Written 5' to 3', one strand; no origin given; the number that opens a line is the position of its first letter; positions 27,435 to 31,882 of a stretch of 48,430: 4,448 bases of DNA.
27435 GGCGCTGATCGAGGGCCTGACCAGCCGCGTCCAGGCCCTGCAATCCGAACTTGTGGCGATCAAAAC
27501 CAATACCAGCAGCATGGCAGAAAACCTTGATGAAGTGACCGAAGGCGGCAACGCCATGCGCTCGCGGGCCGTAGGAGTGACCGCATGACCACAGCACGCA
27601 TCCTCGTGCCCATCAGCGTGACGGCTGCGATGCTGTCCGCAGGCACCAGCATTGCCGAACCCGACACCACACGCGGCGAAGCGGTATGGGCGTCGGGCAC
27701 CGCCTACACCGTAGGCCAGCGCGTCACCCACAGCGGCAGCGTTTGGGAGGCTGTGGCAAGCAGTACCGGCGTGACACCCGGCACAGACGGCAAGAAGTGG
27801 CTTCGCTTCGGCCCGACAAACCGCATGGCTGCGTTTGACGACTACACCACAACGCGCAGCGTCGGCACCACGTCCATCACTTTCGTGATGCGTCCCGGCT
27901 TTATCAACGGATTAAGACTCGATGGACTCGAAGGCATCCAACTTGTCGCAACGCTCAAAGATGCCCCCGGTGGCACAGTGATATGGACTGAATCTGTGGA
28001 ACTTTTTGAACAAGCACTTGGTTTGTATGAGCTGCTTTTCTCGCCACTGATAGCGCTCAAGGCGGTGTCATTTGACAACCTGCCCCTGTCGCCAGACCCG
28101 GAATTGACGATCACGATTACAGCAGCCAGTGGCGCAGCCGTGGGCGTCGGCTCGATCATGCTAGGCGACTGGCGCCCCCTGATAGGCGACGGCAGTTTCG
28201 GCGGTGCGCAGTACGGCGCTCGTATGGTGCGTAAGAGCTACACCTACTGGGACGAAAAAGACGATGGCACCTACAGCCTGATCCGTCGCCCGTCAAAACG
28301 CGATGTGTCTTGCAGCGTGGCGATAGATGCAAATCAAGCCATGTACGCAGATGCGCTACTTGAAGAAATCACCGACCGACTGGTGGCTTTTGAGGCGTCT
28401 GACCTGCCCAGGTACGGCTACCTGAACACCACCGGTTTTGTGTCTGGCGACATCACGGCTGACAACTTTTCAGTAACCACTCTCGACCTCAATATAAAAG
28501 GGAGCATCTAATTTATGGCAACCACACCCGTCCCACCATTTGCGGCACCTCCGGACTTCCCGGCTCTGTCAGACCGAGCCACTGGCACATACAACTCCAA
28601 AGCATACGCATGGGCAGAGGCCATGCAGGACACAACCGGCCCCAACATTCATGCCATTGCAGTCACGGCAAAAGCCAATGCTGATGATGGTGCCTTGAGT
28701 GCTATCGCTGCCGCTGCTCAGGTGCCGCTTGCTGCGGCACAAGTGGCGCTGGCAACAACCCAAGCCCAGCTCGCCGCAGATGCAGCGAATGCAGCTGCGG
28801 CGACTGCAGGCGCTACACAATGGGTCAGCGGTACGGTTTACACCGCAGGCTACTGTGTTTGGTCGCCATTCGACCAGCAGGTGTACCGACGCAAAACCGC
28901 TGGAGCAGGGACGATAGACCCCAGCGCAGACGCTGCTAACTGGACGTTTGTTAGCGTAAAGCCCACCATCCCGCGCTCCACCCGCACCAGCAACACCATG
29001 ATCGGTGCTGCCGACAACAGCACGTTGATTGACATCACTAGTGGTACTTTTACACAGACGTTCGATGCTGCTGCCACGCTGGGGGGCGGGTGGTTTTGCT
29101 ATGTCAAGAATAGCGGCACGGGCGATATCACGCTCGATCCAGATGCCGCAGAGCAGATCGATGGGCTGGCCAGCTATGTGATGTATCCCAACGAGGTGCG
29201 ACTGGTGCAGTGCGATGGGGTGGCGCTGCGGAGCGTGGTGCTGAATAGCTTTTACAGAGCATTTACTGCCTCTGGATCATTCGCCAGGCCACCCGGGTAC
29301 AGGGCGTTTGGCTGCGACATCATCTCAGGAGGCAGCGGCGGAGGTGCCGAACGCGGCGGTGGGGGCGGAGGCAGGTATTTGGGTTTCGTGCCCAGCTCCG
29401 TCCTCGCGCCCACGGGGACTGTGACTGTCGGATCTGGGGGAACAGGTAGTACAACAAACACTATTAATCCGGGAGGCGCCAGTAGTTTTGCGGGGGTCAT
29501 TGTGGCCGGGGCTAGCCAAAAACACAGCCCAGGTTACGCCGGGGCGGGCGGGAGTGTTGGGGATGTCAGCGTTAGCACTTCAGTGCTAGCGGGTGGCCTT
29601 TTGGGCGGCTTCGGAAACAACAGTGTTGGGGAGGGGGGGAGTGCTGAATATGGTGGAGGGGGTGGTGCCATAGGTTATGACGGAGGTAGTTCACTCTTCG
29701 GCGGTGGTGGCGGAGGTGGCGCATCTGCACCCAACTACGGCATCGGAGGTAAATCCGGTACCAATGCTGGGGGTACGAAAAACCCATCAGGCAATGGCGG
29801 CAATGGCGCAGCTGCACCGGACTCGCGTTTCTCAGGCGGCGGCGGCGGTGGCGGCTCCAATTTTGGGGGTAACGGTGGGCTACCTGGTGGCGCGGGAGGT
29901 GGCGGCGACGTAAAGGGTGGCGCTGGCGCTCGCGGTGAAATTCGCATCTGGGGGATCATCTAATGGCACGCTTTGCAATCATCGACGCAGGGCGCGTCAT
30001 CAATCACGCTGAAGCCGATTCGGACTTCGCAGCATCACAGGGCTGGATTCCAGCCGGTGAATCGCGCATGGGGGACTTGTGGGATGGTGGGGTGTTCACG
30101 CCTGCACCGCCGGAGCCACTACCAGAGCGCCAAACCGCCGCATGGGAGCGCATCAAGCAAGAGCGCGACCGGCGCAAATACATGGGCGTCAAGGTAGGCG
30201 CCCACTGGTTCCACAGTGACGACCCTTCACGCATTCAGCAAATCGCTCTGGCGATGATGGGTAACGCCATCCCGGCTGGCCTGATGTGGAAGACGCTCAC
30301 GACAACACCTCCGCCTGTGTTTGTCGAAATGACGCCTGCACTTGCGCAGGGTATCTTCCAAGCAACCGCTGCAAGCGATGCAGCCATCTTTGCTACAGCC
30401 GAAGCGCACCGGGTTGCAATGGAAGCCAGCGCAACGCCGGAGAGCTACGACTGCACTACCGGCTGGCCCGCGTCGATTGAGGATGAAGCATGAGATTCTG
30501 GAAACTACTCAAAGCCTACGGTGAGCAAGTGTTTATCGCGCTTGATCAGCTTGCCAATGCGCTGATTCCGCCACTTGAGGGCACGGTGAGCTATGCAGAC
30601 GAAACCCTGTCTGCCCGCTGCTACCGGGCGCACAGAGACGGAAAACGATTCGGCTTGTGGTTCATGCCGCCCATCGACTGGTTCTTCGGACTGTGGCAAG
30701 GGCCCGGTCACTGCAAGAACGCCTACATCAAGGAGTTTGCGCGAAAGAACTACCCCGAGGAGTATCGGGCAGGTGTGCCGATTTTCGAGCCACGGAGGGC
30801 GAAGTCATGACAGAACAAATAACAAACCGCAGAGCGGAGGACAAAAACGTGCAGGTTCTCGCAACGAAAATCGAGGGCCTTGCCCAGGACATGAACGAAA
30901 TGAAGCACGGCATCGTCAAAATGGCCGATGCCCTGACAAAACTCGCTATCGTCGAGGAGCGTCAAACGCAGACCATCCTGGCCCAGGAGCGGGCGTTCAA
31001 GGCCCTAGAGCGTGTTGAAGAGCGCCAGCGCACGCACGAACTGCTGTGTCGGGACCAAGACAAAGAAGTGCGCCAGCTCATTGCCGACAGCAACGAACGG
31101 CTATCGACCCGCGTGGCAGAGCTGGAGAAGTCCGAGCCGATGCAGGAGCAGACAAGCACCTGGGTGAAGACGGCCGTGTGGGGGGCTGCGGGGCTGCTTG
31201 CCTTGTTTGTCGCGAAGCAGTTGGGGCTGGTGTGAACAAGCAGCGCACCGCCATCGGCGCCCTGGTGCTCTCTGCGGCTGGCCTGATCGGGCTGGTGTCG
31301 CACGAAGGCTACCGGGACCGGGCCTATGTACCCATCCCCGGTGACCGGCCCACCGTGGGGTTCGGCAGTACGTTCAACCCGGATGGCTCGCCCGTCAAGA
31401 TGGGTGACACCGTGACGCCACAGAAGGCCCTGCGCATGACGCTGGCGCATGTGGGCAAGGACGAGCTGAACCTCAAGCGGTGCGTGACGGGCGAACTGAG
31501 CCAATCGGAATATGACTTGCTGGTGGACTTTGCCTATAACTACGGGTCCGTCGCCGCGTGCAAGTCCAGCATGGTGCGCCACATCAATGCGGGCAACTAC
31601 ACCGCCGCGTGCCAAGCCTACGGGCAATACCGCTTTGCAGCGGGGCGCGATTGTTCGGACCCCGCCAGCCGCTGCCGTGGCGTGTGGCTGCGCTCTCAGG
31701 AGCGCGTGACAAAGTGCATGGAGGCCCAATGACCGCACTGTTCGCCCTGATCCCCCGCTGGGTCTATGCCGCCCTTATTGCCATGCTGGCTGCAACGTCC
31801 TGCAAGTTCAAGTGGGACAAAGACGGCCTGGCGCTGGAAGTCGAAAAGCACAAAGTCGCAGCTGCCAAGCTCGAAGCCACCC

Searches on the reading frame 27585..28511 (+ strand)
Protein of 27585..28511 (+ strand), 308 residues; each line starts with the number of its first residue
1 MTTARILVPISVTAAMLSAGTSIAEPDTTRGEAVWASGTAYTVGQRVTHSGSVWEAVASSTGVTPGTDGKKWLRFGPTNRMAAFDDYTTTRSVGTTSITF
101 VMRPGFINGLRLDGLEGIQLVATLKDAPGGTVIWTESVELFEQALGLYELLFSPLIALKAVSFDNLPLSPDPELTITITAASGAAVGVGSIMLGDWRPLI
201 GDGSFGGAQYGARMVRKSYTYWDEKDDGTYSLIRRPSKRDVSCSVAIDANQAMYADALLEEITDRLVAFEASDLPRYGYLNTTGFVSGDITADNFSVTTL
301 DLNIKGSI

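Call 30: search_protein_families(library=phrogs, proteins=[window:27585-28511:+], max_evalue=0.01)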
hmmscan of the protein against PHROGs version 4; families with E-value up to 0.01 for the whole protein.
window:27585-28511:+ (308 aa): 2 families
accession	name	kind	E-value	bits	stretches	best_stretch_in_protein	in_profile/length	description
phrog_6278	-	unknown function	1.6e-48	166.4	1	5-307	2-305/306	-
phrog_34644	-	unknown function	4.7e-12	46.4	1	70-192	376-498/609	-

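Call 31: search_protein_families(library=pfam, proteins=[window:27585-28511:+], max_evalue=0.01)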
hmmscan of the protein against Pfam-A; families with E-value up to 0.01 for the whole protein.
window:27585-28511:+ (308 aa): 1 family
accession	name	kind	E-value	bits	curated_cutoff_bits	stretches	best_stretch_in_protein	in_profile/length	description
PF02839.19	CBM_5_12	-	7e-06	26.4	26.2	1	35-68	2-39/44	Carbohydrate-binding module family 5/12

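Call 101: search_protein_families(library=ncbifam, proteins=[window:27585-28511:+], max_evalue=0.01)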
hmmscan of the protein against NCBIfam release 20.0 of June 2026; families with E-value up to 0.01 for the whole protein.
window:27585-28511:+ (308 aa): 0 families

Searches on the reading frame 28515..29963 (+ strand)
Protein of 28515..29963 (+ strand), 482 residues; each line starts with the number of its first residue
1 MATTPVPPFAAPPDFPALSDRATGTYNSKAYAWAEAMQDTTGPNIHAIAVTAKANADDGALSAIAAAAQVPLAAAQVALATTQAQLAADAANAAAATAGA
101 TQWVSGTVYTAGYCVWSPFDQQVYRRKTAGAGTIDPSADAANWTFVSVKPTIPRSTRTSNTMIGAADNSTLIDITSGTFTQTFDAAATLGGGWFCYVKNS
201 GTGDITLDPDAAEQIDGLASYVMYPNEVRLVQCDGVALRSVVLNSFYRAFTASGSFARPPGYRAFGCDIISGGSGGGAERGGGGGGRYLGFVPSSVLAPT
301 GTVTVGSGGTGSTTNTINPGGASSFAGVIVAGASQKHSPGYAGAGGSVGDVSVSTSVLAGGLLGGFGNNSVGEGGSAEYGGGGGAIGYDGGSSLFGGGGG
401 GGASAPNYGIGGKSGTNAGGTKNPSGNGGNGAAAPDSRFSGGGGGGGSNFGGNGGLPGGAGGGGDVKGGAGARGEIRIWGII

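Call 30: search_protein_families(library=phrogs, proteins=[window:28515-29963:+], max_evalue=0.01)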
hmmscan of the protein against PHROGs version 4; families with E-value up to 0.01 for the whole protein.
window:28515-29963:+ (482 aa): 1 family
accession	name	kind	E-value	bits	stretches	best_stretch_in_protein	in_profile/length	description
phrog_6278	-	unknown function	0.0011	19.1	1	79-148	7-76/306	-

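Call 31: search_protein_families(library=pfam, proteins=[window:28515-29963:+], max_evalue=0.01)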
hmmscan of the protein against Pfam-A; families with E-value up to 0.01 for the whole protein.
window:28515-29963:+ (482 aa): 0 families

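Call 101: search_protein_families(library=ncbifam, proteins=[window:28515-29963:+], max_evalue=0.01)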
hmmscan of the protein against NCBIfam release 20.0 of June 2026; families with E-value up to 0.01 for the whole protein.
window:28515-29963:+ (482 aa): 0 families

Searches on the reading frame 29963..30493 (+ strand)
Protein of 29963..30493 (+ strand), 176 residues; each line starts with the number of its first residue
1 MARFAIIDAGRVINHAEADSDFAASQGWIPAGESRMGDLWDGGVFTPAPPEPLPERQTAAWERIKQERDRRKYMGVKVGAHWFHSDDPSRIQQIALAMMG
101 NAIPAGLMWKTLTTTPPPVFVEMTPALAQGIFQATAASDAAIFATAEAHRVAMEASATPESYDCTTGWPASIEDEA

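Call 30: search_protein_families(library=phrogs, proteins=[window:29963-30493:+], max_evalue=0.01)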
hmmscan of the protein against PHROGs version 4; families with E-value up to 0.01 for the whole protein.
window:29963-30493:+ (176 aa): 2 families
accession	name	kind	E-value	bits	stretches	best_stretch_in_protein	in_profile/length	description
phrog_2837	-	tail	2.9e-23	83.7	1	53-170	84-199/202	tail protein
phrog_1807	-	tail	8.4e-12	46.3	1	58-169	129-240/241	tail fiber protein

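Call 31: search_protein_families(library=pfam, proteins=[window:29963-30493:+], max_evalue=0.01)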
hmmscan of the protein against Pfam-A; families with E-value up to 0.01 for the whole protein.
window:29963-30493:+ (176 aa): 1 family
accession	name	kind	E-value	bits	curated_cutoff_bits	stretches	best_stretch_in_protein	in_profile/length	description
PF14301.12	DUF4376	-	2.9e-17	63.5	25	1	55-163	1-103/106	Domain of unknown function (DUF4376)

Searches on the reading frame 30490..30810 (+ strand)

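Call 30: search_protein_families(library=phrogs, proteins=[window:30490-30810:+], max_evalue=0.01)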
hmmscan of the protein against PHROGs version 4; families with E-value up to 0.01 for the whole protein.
window:30490-30810:+ (106 aa): 2 families
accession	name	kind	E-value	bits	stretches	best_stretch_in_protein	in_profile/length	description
phrog_3342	-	unknown function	8e-18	65.1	1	5-93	5-85/90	-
phrog_34710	-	unknown function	4.3e-07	30.9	1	14-78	48-102/132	-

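Call 31: search_protein_families(library=pfam, proteins=[window:30490-30810:+], max_evalue=0.01)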
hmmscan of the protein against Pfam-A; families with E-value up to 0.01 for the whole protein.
window:30490-30810:+ (106 aa): 0 families

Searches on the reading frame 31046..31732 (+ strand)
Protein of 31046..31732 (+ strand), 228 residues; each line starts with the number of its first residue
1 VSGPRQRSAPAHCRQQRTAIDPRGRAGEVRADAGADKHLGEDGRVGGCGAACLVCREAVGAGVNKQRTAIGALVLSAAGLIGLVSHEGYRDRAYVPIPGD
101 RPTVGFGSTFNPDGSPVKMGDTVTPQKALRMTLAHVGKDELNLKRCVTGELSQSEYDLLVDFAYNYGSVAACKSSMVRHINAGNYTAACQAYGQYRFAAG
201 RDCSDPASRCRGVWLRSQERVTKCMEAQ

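Call 31: search_protein_families(library=pfam, proteins=[window:31046-31732:+], max_evalue=0.01)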
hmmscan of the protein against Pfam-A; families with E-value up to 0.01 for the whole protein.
window:31046-31732:+ (228 aa): 1 family
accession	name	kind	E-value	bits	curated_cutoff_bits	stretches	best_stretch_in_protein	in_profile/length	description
PF00959.24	Phage_lysozyme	-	7.5e-22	78.4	22.3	1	85-202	2-114/125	Phage lysozyme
